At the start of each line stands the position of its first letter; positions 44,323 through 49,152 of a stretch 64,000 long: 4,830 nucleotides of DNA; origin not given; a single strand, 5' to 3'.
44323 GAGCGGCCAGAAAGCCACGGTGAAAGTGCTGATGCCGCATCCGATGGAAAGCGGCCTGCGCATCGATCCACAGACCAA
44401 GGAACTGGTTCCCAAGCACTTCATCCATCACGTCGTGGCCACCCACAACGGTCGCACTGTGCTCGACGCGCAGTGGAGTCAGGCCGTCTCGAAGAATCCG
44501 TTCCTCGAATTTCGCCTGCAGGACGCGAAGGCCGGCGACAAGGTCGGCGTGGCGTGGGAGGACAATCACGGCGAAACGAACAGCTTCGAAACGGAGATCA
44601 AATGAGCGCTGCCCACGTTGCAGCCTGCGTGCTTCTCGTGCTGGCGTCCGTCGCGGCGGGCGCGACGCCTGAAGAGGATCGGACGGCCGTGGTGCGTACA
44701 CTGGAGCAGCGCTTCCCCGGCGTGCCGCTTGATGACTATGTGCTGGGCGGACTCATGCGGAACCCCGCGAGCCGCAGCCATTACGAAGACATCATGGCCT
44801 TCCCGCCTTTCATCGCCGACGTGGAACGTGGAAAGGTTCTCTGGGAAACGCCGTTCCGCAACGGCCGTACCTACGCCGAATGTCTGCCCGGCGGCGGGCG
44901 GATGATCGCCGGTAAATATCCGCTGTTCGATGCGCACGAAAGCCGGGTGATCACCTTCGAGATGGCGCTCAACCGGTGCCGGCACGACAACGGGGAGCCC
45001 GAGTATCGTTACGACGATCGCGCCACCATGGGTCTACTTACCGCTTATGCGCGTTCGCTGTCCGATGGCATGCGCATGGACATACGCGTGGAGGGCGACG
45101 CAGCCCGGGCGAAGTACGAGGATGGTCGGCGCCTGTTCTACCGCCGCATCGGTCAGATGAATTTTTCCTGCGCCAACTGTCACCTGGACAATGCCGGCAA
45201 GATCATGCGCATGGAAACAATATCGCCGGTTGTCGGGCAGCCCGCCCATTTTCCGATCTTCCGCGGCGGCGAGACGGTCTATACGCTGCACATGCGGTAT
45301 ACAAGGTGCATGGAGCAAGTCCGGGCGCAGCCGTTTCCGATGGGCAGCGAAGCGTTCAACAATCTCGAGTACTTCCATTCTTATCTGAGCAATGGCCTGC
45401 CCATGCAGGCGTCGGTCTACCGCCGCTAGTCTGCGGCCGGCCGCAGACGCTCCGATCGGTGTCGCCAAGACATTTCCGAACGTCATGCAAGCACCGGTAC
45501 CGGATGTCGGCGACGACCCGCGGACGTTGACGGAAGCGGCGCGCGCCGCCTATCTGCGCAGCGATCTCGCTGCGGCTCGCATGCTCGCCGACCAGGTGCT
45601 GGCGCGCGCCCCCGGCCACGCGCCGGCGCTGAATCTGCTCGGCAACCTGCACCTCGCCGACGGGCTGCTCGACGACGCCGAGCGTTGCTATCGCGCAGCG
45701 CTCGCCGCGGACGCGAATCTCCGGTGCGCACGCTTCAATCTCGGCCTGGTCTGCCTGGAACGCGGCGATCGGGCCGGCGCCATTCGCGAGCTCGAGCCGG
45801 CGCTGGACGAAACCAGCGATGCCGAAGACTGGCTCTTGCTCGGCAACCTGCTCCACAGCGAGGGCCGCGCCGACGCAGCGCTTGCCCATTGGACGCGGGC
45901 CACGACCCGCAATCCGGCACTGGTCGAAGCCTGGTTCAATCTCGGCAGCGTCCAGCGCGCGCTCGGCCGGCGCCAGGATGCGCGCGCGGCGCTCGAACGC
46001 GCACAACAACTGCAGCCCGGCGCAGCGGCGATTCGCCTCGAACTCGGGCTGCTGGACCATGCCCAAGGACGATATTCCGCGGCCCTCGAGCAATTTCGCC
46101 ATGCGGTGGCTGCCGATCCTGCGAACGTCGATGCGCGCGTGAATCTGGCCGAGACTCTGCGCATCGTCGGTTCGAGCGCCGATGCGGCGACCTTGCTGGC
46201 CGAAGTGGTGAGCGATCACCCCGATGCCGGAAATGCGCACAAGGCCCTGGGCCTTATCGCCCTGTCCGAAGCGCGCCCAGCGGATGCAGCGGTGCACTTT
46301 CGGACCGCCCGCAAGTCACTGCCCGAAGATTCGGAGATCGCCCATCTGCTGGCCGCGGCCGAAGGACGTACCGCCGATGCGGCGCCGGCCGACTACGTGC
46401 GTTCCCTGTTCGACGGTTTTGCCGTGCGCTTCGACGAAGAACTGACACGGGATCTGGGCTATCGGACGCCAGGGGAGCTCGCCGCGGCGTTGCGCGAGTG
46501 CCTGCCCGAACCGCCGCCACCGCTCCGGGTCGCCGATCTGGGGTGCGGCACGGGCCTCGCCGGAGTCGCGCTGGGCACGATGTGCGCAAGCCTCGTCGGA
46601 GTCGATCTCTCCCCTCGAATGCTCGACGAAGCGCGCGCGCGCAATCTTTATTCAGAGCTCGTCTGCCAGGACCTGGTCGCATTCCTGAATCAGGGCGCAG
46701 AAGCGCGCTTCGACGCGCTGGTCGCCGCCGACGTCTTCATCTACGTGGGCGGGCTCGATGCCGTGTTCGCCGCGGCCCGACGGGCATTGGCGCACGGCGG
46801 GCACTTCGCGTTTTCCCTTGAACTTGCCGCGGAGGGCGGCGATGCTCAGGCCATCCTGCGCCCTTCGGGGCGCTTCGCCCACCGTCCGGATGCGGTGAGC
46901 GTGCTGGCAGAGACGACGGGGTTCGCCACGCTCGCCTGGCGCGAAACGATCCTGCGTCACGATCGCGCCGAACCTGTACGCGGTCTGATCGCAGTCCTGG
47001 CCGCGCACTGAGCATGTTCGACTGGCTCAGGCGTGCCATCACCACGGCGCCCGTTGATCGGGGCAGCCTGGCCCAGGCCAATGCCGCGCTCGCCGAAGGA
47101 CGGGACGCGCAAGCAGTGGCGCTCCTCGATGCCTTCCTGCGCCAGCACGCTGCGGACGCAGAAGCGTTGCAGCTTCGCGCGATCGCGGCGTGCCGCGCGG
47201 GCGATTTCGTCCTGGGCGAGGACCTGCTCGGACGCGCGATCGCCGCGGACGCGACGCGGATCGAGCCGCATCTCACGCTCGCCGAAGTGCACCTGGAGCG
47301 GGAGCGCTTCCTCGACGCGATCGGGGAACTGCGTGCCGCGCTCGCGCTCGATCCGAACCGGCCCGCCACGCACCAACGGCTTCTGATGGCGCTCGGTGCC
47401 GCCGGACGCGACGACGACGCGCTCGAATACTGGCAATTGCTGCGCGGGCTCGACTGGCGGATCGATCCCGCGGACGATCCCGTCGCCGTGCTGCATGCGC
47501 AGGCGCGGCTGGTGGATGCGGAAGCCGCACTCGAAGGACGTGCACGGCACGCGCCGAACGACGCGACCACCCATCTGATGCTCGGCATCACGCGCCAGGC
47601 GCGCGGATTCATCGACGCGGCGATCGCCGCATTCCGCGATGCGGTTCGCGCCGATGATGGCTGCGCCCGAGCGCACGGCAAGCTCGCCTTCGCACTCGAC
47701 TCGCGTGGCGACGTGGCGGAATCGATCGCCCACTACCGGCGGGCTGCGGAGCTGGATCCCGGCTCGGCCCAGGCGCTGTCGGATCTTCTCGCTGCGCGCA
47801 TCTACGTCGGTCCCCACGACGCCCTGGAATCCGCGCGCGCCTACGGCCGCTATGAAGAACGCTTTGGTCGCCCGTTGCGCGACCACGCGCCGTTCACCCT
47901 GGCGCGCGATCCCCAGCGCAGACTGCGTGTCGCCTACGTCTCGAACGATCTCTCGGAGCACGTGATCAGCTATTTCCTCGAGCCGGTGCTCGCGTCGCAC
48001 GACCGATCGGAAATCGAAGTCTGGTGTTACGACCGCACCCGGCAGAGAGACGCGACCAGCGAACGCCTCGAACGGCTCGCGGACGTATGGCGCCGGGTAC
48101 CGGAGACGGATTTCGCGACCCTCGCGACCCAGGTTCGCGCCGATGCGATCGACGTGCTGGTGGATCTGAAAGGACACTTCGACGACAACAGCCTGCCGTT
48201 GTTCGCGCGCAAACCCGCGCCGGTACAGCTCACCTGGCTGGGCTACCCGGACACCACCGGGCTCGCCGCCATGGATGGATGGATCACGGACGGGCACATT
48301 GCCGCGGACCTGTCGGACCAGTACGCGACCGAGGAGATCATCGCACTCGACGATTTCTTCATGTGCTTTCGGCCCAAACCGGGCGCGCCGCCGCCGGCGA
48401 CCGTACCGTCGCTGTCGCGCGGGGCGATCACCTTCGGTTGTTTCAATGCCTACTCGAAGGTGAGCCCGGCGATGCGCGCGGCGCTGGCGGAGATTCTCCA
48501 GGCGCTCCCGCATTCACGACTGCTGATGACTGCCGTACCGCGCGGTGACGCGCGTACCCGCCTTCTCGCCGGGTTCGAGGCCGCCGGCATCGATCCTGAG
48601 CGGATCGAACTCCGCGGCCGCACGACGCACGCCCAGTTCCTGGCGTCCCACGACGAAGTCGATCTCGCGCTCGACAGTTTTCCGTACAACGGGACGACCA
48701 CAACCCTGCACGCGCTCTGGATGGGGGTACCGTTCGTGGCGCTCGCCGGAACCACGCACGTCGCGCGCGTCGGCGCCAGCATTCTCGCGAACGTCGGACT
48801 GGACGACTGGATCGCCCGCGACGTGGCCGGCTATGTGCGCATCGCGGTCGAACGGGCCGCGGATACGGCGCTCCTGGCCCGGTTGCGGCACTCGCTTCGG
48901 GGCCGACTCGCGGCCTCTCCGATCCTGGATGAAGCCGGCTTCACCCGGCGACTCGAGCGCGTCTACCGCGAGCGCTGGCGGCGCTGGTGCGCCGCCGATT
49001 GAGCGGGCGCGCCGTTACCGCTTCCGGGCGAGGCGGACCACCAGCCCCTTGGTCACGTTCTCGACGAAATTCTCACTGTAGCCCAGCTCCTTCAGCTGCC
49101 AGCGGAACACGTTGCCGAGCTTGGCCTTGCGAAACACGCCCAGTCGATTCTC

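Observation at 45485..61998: Array of TPR-fused GT41 (OGT-like) and GT9-like glycosyltransferases plus four methyltransferase domains: candidate cytoplasmic protein glycosylation/methylation system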

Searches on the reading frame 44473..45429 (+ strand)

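Call 6: search_protein_families(library=pfam, proteins=[window:44473-45429:+], max_evalue=0.001)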
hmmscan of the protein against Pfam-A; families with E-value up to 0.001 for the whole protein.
window:44473-45429:+ (318 aa): 1 family
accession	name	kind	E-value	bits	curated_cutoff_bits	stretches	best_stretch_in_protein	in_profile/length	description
PF21342.2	SoxA-TsdA_cyt-c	-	2.7e-21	75.8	27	2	119-202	1-88/88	SoxA/TsdA, cytochrome c domain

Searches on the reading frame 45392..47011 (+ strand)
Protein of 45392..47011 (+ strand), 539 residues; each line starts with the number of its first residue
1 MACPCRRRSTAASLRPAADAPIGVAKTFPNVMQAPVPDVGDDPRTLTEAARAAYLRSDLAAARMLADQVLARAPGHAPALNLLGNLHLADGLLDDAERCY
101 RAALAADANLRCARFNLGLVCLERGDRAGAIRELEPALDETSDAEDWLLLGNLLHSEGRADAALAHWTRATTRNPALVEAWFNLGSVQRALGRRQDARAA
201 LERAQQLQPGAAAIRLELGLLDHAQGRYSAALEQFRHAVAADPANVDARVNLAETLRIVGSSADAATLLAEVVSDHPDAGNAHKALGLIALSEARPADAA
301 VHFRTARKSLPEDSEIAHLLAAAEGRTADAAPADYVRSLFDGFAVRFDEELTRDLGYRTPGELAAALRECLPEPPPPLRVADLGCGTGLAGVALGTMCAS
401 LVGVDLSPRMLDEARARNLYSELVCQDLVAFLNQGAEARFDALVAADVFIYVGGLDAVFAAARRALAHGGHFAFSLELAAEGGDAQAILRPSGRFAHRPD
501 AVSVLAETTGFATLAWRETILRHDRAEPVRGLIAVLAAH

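Call 3: search_protein_families(library=pfam, proteins=[window:45392-47011:+], max_evalue=0.01)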
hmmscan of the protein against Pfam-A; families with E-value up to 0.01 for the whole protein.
window:45392-47011:+ (539 aa): 27 families (the best 25 are shown)
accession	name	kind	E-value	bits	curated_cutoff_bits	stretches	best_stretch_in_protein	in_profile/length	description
PF07719.23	TPR_2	-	1.1e-22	78.6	27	2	179-210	2-33/34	Tetratricopeptide repeat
PF14559.12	TPR_19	-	1.6e-21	76.8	25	4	224-286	3-65/68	Tetratricopeptide repeat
PF00515.34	TPR_1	-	4.6e-19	67.8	27.8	2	178-209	1-32/34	Tetratricopeptide repeat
PF13432.12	TPR_16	-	4e-18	66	32.7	5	183-245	2-64/65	Tetratricopeptide repeat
PF13428.12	TPR_14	-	2.5e-17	62.1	23.5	3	145-185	2-42/44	Tetratricopeptide repeat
PF13414.12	TPR_11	-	2.6e-17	62.7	26.8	2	219-255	1-37/42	TPR repeat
PF13181.12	TPR_8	-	5.8e-17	60.8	25.7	1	179-209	2-32/34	Tetratricopeptide repeat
PF23914.1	TPR_CcmH_CycH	-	6.8e-16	58.9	42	2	218-315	56-156/158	Cytochrome c-type biogenesis protein H TPR domain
PF13431.12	TPR_17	-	2.9e-15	55.6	24.4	0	235-265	2-32/34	Tetratricopeptide repeat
PF13424.12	TPR_12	-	7.1e-14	52.2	30.1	3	180-242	5-75/77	Tetratricopeptide repeat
PF13649.12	Methyltransf_25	-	1e-13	52.2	27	1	380-470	1-97/97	Methyltransferase domain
PF08241.18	Methyltransf_11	-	2.7e-12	47.6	21.2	1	382-474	2-95/95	Methyltransferase domain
PF08242.18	Methyltransf_12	-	6.1e-12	46.6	30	1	382-472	2-98/98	Methyltransferase domain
PF13489.12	Methyltransf_23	-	6.1e-09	36.2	27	1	359-479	5-121/164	Methyltransferase domain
PF25064.1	ARM_TT21_5th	-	1e-08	35.9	27.8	0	148-238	5-98/117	TT21 fifth ARM repeats domain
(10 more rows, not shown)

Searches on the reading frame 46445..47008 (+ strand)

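Call 32: search_protein_families(library=ncbifam, proteins=[window:46445-47008:+], max_evalue=0.01)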
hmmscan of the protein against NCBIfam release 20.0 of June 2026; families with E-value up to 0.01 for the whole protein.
window:46445-47008:+ (188 aa): 25 families
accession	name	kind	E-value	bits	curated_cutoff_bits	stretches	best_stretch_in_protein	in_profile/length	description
NF045667.1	MTase_DVU1556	equivalog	7.2e-11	41.9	155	1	24-165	21-165/213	DVU_1556 family methyltransferase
TIGR02021.1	BchM-ChlM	equivalog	5.1e-10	39.1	158.9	1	24-102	53-132/218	magnesium protoporphyrin IX methyltransferase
NF043040.1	corrin_prot_MT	hypoth_equivalog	1.2e-09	37.9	180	1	21-130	36-154/216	corrinoid protein-associated methyltransferase CpaM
TIGR02072.1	BioC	equivalog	1.9e-08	34.4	184.95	1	14-125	21-134/244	malonyl-ACP O-methyltransferase BioC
TIGR01983.1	UbiG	equivalog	9.9e-08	31.6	102.95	1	27-124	51-152/228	bifunctional 2-polyprenyl-6-hydroxyphenol methylase/3-demethylubiquinol 3-O-methyltransferase UbiG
NF010703.0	PRK14103.1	equivalog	5.9e-07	29.2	320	1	25-126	29-127/256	trans-aconitate 2-methyltransferase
NF007610.0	PRK10258.1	equivalog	3.2e-06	26.7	342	1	28-125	45-140/251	malonyl-ACP O-methyltransferase BioC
NF041537.1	ArsM_AhpD_UU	exception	4.8e-06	25.6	510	1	28-122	79-179/345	arsenite methyltransferase/AhpD domain selenoprotein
NF041650.1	nod_mtase_NodS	equivalog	5e-06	26.3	300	1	31-123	44-139/190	nodulation methyltransferase NodS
TIGR00406.1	prmA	equivalog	5.3e-06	26.1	183.15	1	28-124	162-258/288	50S ribosomal protein L11 methyltransferase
NF047649.1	MTase_UXPK_star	exception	2.5e-05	23.5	460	1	28-122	80-180/283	methyltransferase/UXPK-star double selenoprotein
NF002463.0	PRK01683.1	equivalog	2.7e-05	23.9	297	1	27-122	33-127/258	trans-aconitate 2-methyltransferase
NF041820.1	daptide_MTase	equivalog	0.00012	21.6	175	1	28-132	39-151/243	daptide-type RiPP biosynthesis methyltransferase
TIGR01934.1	MenG_MenH_UbiE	subfamily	0.00019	20.8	158.35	1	25-68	39-83/223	ubiquinone/menaquinone biosynthesis methyltransferase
NF041536.1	ArsM_DUF2284_UU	exception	0.00025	19.5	575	1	28-124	79-181/459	arsenite methyltransferase/DUF2284 domain selenoprotein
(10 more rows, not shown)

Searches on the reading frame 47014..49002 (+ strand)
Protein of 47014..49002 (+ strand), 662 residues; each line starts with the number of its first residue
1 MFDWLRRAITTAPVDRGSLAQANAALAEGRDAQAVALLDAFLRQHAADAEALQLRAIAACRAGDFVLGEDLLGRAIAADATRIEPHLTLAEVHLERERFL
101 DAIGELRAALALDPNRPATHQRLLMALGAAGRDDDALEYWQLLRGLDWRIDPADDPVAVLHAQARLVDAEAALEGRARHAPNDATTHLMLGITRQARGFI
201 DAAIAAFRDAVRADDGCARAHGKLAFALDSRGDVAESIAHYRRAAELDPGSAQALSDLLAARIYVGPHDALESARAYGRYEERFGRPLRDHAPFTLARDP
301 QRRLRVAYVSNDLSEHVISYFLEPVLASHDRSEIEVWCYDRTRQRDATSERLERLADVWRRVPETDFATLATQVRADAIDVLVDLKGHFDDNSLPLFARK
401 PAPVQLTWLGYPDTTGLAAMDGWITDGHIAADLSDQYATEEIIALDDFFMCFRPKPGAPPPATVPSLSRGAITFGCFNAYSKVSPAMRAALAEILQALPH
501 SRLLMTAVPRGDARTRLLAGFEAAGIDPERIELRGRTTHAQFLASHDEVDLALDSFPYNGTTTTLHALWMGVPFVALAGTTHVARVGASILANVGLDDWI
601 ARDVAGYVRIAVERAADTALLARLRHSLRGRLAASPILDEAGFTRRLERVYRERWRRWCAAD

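Call 3: search_protein_families(library=pfam, proteins=[window:47014-49002:+], max_evalue=0.01)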
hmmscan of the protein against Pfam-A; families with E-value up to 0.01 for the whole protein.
window:47014-49002:+ (662 aa): 13 families
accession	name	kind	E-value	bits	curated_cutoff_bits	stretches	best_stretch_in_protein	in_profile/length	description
PF13844.12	Glyco_transf_41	-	4.4e-45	154.4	25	2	300-441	77-221/543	Glycosyl transferase family 41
PF07719.23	TPR_2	-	3.6e-11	42.7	27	1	218-250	1-33/34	Tetratricopeptide repeat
PF13428.12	TPR_14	-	2.3e-09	37.4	23.5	1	85-123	3-41/44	Tetratricopeptide repeat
PF13432.12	TPR_16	-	5.7e-09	36.7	32.7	1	188-252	1-65/65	Tetratricopeptide repeat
PF13414.12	TPR_11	-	9.7e-09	35.2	26.8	1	230-258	6-34/42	TPR repeat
PF03704.23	BTAD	-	1.4e-07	32.5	22.1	1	20-144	11-123/146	Bacterial transcriptional activator domain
PF14559.12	TPR_19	-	6.7e-07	30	25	0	200-260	7-66/68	Tetratricopeptide repeat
PF13431.12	TPR_17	-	1.3e-06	28.7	24.4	0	107-137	3-33/34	Tetratricopeptide repeat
PF00515.34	TPR_1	-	3.5e-06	27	27.8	1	218-250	1-33/34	Tetratricopeptide repeat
PF13181.12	TPR_8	-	6.1e-05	23.3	25.7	0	218-249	1-32/34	Tetratricopeptide repeat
PF10516.15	SHNi-TPR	-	9.6e-05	22.3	21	1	86-112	4-30/38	SHNi-TPR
PF23914.1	TPR_CcmH_CycH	-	0.00059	20.2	42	0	172-256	38-125/158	Cytochrome c-type biogenesis protein H TPR domain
PF20308.4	TPR-S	-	0.0045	18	27.6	0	201-247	3-47/102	Tetratricopeptide Repeats-Sensor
